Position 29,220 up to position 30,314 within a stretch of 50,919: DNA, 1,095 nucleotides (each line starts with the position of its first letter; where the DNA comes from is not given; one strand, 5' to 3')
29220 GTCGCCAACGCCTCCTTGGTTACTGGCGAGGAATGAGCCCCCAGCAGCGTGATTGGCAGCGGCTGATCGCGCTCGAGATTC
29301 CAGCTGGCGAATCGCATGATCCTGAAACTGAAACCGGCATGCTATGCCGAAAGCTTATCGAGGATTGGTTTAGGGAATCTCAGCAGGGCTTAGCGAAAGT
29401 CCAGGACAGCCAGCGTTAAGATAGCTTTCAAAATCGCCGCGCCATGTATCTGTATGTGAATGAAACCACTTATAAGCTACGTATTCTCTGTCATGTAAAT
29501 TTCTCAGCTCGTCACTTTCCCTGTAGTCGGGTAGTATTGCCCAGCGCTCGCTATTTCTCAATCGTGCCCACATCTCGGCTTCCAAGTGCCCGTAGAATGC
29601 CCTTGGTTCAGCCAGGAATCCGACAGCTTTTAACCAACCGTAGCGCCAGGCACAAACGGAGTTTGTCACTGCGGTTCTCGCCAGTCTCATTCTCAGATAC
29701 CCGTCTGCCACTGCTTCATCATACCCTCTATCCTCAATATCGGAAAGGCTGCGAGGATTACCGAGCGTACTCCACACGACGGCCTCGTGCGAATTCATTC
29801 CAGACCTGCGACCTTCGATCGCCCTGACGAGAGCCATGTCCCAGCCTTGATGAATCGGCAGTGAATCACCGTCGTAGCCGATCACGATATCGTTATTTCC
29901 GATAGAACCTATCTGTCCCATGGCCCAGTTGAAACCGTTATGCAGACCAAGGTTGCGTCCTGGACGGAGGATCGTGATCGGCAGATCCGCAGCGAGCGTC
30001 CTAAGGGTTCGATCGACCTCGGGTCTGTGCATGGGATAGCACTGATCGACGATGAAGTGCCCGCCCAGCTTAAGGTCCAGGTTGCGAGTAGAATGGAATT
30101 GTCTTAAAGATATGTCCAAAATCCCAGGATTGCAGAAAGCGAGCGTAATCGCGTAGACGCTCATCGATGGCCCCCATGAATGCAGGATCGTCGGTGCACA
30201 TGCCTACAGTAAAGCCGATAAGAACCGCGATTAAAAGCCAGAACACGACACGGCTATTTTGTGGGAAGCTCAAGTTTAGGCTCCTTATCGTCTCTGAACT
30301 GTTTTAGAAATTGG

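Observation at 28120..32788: Amino-sugar modification cluster attached to the tail-fibre gene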

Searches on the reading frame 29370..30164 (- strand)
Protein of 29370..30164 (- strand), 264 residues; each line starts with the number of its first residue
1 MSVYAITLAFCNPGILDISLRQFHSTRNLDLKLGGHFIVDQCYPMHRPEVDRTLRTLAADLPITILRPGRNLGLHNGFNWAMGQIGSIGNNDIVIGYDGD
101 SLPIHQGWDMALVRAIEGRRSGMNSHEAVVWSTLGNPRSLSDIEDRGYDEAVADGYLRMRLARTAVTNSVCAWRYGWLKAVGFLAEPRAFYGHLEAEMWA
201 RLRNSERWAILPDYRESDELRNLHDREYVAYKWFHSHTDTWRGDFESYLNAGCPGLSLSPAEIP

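Call 3: search_protein_families(library=pfam, proteins=[window:29370-30164:-], max_evalue=0.01)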
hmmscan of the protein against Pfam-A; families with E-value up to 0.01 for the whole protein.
window:29370-30164:- (264 aa): 0 families

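Call 4: search_protein_families(library=phrogs, proteins=[window:29370-30164:-], max_evalue=0.001)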
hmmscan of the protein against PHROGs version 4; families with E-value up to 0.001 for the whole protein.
window:29370-30164:- (264 aa): 0 families

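Call 7: search_protein_families(library=ncbifam, proteins=[window:29370-30164:-], max_evalue=0.01)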
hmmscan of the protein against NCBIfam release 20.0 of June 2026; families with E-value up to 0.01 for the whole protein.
window:29370-30164:- (264 aa): 0 families

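Call 17: find_homologous_proteins(query=window:29370-30164:-, max_evalue=0.001)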
Query window:29370-30164:- (264 aa): 77 proteins with E <= 0.001 among 1076 candidates.
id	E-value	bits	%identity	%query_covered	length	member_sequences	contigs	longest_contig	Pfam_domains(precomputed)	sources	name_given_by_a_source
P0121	1.8e-182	623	100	100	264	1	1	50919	-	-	-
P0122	9.5e-122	424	66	100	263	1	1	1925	-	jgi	jgi:hypothetical protein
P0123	9.0e-114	397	65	100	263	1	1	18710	-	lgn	-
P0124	2.1e-110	386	63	100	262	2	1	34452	-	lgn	-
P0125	3.7e-109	382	63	100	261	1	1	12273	-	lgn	-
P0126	5.8e-108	378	65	100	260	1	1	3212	-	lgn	-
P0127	7.4e-108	378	63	100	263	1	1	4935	-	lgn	-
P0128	3.3e-107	376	61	100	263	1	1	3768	-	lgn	-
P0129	1.5e-106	374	63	100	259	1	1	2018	-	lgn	-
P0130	1.7e-106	373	61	100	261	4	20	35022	-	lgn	-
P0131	3.0e-106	373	62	100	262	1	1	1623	-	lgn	-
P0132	9.1e-106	371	63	99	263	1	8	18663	-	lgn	-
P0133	1.8e-102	360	60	100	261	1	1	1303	-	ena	-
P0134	1.1e-101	358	59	100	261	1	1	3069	-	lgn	-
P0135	2.0e-100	354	60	100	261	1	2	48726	-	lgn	-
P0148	1.8e-77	278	49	100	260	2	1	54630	-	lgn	-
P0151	1.1e-74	269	50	99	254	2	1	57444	-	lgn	-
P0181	2.9e-56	209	45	96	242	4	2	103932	-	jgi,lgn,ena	-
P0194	5.3e-43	165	39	99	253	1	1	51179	-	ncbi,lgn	-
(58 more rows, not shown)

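Call 20: search_solved_structures(query=A2, max_evalue=10, show_alignments=2)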
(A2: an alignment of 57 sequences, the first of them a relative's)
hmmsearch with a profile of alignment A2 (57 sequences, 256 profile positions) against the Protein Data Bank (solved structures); distinct sequences matched with E-value up to 10: 1.
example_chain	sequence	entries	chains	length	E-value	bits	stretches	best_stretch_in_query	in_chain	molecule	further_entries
2crv_A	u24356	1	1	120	0.95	12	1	78-107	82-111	Translation initiation factor IF-2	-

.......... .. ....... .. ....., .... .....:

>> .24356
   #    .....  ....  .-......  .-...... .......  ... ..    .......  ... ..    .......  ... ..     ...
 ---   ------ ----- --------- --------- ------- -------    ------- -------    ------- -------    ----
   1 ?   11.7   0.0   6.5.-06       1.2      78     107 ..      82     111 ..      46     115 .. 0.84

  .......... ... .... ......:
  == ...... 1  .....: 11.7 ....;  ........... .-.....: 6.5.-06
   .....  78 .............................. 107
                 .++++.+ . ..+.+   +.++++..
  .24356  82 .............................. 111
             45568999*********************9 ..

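Call 23: predict_structure(alignment_id=A2)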
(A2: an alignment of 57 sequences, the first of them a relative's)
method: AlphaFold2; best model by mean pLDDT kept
length: 264 residues; sequences in the alignment: 57
mean_pLDDT: 96.6   pTM: 0.93
mean pLDDT of the five models: 96.6, 96.3, 96.3, 96.2, 96.2
residues with pLDDT >= 90: 246; 70-90: 18; 50-70: 0; < 50: 0
segments of 3 or more residues with pLDDT < 50: none
pLDDT, mean of each block of 10 residues (from residue 1): 98 98 98 98 98 98 98 95 96 98 98 96 92 97 98 98 96 98 92 92 98 97 96 94 97 98 88
secondary structure, 60 per line:
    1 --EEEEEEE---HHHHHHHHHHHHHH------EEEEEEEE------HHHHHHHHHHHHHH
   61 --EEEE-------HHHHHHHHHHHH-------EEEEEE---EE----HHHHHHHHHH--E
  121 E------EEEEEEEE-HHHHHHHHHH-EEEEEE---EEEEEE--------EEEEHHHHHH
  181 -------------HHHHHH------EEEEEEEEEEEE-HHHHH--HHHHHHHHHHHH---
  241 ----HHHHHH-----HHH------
elements in order: E3-9 H13-26 E33-40 H47-60 E63-66 H74-85 E93-98 H108-117 E128-135 H137-146 E148-153 E157-162 E171-174 H175-180 H194-199 E206-217 H219-223 H226-237 H245-250

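Call 25: fold_search(model_id=the predicted structure, library=pdb)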
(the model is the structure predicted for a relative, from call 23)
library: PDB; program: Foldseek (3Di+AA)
matches with E <= 10: 1055; with E <= 0.001: 228
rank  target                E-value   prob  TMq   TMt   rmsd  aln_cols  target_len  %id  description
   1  6iwq_A                9.9e-08  1.00  0.57  0.30  11.7       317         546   12  Crystal structure of GalNAc-T7 with Mn2+ (released 2019-02-06)
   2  6e4q_B                1.2e-07  1.00  0.58  0.33  11.0       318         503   12  Crystal Structure of the Drosophila Melanogaster Polypeptide N-Acetylgalactosaminyl Transferase PGANT9A in Complex wit (released 2018-09-12)
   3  6e4q_D                1.3e-07  1.00  0.59  0.33  11.5       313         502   12  Crystal Structure of the Drosophila Melanogaster Polypeptide N-Acetylgalactosaminyl Transferase PGANT9A in Complex wit (released 2018-09-12)
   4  6e4r_B                1.3e-07  1.00  0.59  0.33  11.7       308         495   12  Crystal Structure of the Drosophila Melanogaster Polypeptide N-Acetylgalactosaminyl Transferase PGANT9B (released 2018-09-12)
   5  6yv7_B                1.4e-07  1.00  0.54  0.43   9.8       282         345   13  Mannosyltransferase PcManGT from Pyrobaculum calidifontis (released 2020-07-22)
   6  6e7i_A                1.7e-07  1.00  0.56  0.32  11.0       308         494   11  Human ppGalNAcT2 I253A/L310A Mutant with EA2 and UDP (released 2020-01-29)
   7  6e4r_A                1.7e-07  1.00  0.58  0.32  11.6       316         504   12  Crystal Structure of the Drosophila Melanogaster Polypeptide N-Acetylgalactosaminyl Transferase PGANT9B (released 2018-09-12)
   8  6iwr_D                2.1e-07  1.00  0.58  0.30  11.2       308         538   12  Crystal structure of GalNAc-T7 with UDP, GalNAc and Mn2+ (released 2019-02-06)
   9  5nqa_A                2.1e-07  1.00  0.55  0.30   9.7       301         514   12  Crystal structure of GalNAc-T4 in complex with the monoglycopeptide 3 (released 2017-12-20)
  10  5nqa_B                2.3e-07  1.00  0.55  0.31   9.6       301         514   13  Crystal structure of GalNAc-T4 in complex with the monoglycopeptide 3 (released 2017-12-20)
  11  6egs_A                2.3e-07  1.00  0.57  0.33  12.5       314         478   12  Crystal structure of the GalNAc-T2 F104S mutant in complex with UDP-GalNAc (released 2018-04-11)
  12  1xhb_A                2.8e-07  1.00  0.56  0.35  12.1       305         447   13  The Crystal Structure of UDP-GalNAc: polypeptide alpha-N-acetylgalactosaminyltransferase-T1 (released 2004-10-26)
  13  6p61_C                3.0e-07  1.00  0.54  0.72   3.7       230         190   13  Structure of a Glycosyltransferase from Leptospira borgpetersenii serovar Hardjo-bovis (strain JB197) (released 2019-07-10)
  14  6yv7_A                3.4e-07  1.00  0.54  0.43  10.0       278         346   14  Mannosyltransferase PcManGT from Pyrobaculum calidifontis (released 2020-07-22)
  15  9jn3_A                4.3e-07  1.00  0.55  0.50   9.8       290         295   12  Crystal structure of AvpGT in complex with Ara-A (released 2025-01-29)
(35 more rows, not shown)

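Call 43: search_dna_similar(query=window:29370-30164:-, collection=phages, mode=protein, max_evalue=0.001, max_rows=30)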
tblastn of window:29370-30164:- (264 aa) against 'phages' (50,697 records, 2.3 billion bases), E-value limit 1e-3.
No match.

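Call 46: find_related_loci(query=A2, collection=genome_contigs, flank=10000)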
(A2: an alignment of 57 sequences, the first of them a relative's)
Query A2 (264 aa) in genome_contigs; peptide patterns used: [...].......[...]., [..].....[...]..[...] (x = any residue, [..] = any of these).
6 stretches matched a pattern, but none encodes a relative of the query by tblastn (E <= 1e-3).

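Call 65: fold_search(model_id=the predicted structure, library=viral)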
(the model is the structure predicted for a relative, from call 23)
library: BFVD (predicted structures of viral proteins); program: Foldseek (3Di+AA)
matches with E <= 10: 864; with E <= 0.001: 179
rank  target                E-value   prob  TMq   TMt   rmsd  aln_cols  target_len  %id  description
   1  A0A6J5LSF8            2.8e-11  1.00  0.72  0.73   8.4       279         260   12  Glycosyltransferase 2-like [uncultured Caudovirales phage]
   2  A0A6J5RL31            1.5e-09  1.00  0.64  0.75   4.2       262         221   15  Glycosyltransferase 2-like [uncultured Caudovirales phage]
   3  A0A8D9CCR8            1.5e-08  1.00  0.69  0.68   6.0       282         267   12  Putative dolichol monophosphate mannose synthase [uncultured marine phage]
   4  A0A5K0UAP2            2.1e-08  1.00  0.62  0.54   8.3       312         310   14  Uncharacterized protein [Yasminevirus sp. GU-2018]
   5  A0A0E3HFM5            9.2e-08  1.00  0.54  0.67   4.0       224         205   11  Glycosyl transferase family 2 [Synechococcus phage ACG-2014f]
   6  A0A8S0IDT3            1.8e-07  1.00  0.57  0.30   8.0       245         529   13  (no name in the UniProt tables at hand)
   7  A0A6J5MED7            1.8e-07  1.00  0.57  0.56   9.5       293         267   13  COG1216 Predicted glycosyltransferases [uncultured Caudovirales phage]
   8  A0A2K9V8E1            2.1e-07  1.00  0.53  0.15   9.1       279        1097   11  Glycosyltransferase [Bandra megavirus]
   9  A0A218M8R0            2.3e-07  1.00  0.52  0.35   7.3       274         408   10  (no name in the UniProt tables at hand)
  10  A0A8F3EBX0            2.6e-07  1.00  0.54  0.67   4.2       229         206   10  (no name in the UniProt tables at hand)
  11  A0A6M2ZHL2            3.0e-07  1.00  0.39  0.38   8.8       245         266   13  Glycosyltransferase [Synechococcus phage S-SCSM1]
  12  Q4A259                4.1e-07  1.00  0.54  0.26   7.3       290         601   11  Uncharacterized protein [Emiliania huxleyi virus 86 (isolate United Kingdom/English Channel/1999)]
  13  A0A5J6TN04            6.7e-07  1.00  0.51  0.59   9.1       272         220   14  (no name in the UniProt tables at hand)
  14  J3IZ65                8.5e-07  1.00  0.53  0.54   3.3       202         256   12  (no name in the UniProt tables at hand)
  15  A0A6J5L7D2            9.1e-07  1.00  0.55  0.33   8.3       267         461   11  Glyco_tranf_GTA_type domain containing protein [uncultured Caudovirales phage]
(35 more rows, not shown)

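Call 74: find_related_loci(query=A2, collection=metagenome_contigs, flank=10000)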
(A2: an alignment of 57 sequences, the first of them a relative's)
Query A2 (264 aa) in metagenome_contigs; peptide patterns used: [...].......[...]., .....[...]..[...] (x = any residue, [..] = any of these).
53 stretches matched a pattern; 13 encode a relative of the query (tblastn E <= 1e-3); 13 distinct loci.
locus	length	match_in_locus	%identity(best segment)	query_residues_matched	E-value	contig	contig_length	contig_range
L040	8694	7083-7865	50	1-264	2e-79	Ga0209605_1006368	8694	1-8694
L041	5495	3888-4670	49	1-264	7e-78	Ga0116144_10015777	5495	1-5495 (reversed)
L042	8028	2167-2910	49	1-254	1e-73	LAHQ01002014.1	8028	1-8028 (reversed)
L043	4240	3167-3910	49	1-254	9e-74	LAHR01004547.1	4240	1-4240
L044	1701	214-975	45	3-264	2e-75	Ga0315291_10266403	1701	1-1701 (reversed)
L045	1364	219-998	46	1-264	3e-73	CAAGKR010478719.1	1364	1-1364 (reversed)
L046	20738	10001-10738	46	1-254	1e-68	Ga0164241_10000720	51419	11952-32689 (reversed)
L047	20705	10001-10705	43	2-254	2e-63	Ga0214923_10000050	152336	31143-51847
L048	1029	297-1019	43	1-249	1e-58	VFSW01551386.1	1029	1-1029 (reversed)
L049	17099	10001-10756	36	3-264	5e-51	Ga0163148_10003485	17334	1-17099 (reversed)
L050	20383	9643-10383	34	1-254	9e-42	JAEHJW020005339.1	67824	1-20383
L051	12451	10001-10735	30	2-248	2e-27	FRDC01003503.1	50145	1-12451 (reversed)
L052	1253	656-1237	29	37-237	5e-24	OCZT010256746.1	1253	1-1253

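Call 75: find_encoding_contigs(protein=P0148, flank=10000, max_places=1)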
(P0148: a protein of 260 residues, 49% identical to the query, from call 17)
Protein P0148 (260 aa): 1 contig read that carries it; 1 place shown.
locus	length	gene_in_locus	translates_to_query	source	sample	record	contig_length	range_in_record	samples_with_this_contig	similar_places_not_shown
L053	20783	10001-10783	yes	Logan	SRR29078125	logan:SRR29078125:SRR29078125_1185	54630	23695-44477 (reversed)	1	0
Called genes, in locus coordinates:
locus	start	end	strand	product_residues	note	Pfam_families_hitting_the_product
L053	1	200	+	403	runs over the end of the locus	PF04865:Baseplate_J, PF26078:Baseplate_J_M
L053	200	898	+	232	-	PF10076:Phage_Mu_Gp48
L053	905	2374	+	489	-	-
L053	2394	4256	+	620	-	PF13884:Peptidase_S74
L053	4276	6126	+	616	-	-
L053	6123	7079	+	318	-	-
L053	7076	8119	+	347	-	PF01041:DegT_DnrJ_EryC1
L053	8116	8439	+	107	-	-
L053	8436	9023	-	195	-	PF00132:Hexapep (faint), PF14602:Hexapep_2 (faint)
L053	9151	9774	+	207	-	-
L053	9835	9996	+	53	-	-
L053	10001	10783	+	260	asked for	-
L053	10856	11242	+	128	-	-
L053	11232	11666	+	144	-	-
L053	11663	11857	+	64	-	-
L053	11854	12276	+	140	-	-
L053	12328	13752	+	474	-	PF13476:AAA_23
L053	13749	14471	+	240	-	PF19800:DUF6283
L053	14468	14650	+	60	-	-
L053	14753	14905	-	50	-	-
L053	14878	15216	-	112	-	-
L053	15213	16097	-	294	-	PF05721:PhyH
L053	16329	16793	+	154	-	-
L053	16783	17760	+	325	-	-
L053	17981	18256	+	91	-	-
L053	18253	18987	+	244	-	-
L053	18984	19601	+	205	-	-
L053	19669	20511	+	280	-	PF12684:DUF3799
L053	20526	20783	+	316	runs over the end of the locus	-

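Call 76: find_encoding_contigs(protein=P0151, flank=10000, max_places=1)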
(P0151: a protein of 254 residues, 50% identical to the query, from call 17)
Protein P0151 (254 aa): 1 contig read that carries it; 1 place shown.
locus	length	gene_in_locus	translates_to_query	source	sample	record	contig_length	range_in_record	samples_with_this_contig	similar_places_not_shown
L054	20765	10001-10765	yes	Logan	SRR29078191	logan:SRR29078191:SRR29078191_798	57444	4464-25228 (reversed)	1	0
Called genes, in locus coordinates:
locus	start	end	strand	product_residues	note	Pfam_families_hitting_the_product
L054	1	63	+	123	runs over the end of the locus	PF07409:GP46 (weak)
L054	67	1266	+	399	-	PF04865:Baseplate_J, PF26078:Baseplate_J_M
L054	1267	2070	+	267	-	PF10076:Phage_Mu_Gp48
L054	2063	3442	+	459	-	-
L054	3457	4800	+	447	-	PF25390:WD40_RLD, PF00415:RCC1 (weak), PF25390:WD40_RLD, PF00415:RCC1, PF25384:Alsin_RLD (weak), PF13540:RCC1_2, PF00415:RCC1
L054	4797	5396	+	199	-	-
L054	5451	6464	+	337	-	PF01075:Glyco_transf_9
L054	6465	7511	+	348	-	PF01041:DegT_DnrJ_EryC1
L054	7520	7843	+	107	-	-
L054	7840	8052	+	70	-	-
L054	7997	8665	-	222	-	PF00132:Hexapep (faint)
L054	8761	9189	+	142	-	-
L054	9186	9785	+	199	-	-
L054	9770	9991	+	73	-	-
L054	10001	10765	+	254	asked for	-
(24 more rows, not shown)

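Call 77: find_encoding_contigs(protein=P0194, flank=10000, max_places=1)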
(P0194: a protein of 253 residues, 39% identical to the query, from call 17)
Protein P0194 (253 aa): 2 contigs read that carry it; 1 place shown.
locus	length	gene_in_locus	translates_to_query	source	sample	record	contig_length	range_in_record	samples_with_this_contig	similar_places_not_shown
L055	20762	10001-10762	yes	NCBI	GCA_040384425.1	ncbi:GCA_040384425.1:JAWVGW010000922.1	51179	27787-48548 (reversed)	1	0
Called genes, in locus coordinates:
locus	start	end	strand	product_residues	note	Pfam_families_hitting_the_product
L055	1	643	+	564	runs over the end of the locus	-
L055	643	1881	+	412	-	PF07157:DNA_circ_N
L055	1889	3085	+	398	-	PF21683:GpP-like_1st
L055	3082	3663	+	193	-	-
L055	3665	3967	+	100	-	-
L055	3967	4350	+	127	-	PF07409:GP46 (weak)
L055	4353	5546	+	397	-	PF26078:Baseplate_J_M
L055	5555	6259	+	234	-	PF10076:Phage_Mu_Gp48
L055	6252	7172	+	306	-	-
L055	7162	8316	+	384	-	-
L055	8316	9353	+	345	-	PF01041:DegT_DnrJ_EryC1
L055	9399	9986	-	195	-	PF00132:Hexapep (faint), PF14602:Hexapep_2 (faint)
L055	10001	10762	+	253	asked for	-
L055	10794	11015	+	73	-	-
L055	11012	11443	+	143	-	PF18925:DUF5675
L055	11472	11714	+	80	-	-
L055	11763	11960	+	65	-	-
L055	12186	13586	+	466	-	PF01555:N6_N4_Mtase (weak)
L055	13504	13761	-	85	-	PF13560:HTH_31 (weak), PF12844:HTH_19 (weak), PF01381:HTH_3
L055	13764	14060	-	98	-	-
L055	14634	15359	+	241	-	-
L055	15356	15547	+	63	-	-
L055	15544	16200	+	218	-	-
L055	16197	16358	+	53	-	-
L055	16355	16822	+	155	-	-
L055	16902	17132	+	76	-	-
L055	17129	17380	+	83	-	-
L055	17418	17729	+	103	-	-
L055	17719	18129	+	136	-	-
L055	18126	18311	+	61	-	-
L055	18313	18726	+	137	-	-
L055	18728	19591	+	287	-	-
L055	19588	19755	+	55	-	-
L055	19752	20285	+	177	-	PF13489:Methyltransf_23 (weak), PF08241:Methyltransf_11 (weak)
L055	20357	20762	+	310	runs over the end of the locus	PF12684:DUF3799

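Call 92: search_protein_families(library=pfam, proteins=[L050:3541-6285:+, L050:6493-7710:+, L050:7707-8825:+, L050:8732-9646:+, L050:10727-11710:+, L050:12573-13913:-, L050:15056-17092:-, L050:18760-20376:-], max_evalue=0.01)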
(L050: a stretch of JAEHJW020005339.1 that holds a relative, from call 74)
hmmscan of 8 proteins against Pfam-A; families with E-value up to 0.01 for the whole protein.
L050:3541-6285:+ (914 aa): 1 family
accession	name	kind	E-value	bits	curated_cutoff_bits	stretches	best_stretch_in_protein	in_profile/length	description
PF06048.17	DUF927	-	2.7e-26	93.3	22.6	1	377-628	24-274/284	Domain of unknown function (DUF927)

L050:6493-7710:+ (405 aa): 3 families
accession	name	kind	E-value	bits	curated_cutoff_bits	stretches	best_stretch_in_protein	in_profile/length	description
PF01555.25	N6_N4_Mtase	-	7.9e-32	111.4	26.7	2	324-396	148-220/221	DNA methylase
PF01170.24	UPF0020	-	0.00052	20.2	22.3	0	19-71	116-167/197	RMKL-like, methyltransferase domain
PF03602.21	Cons_hypoth95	-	0.0046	17.1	24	0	359-399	43-84/182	Conserved hypothetical protein 95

L050:7707-8825:+ (372 aa): 1 family
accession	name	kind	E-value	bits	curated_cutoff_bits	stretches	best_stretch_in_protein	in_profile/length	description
PF13692.12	Glyco_trans_1_4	-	5.4e-06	27.1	27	0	258-296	75-108/142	Glycosyl transferases group 1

L050:8732-9646:+ (304 aa): 1 family
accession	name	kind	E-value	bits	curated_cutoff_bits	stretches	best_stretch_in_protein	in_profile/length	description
PF00145.23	DNA_methylase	-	1.5e-13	51.3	22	1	102-195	63-160/324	C-5 cytosine-specific DNA methylase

L050:10727-11710:+ (327 aa): 0 families

L050:12573-13913:- (446 aa): 1 family
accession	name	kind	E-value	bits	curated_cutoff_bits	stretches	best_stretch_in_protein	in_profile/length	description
PF00126.33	HTH_1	-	2.9e-05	24.4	26.6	1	71-108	2-39/60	Bacterial regulatory helix-turn-helix protein, lysR family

L050:15056-17092:- (678 aa): 0 families

L050:18760-20376:- (538 aa): 1 family
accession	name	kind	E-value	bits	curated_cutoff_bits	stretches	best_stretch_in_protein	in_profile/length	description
PF12708.12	Pect-lyase_RHGA_epim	-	3.3e-09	37.3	27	1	39-99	2-63/213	Rhamnogalacturonase A/epimerase, pectate lyase-like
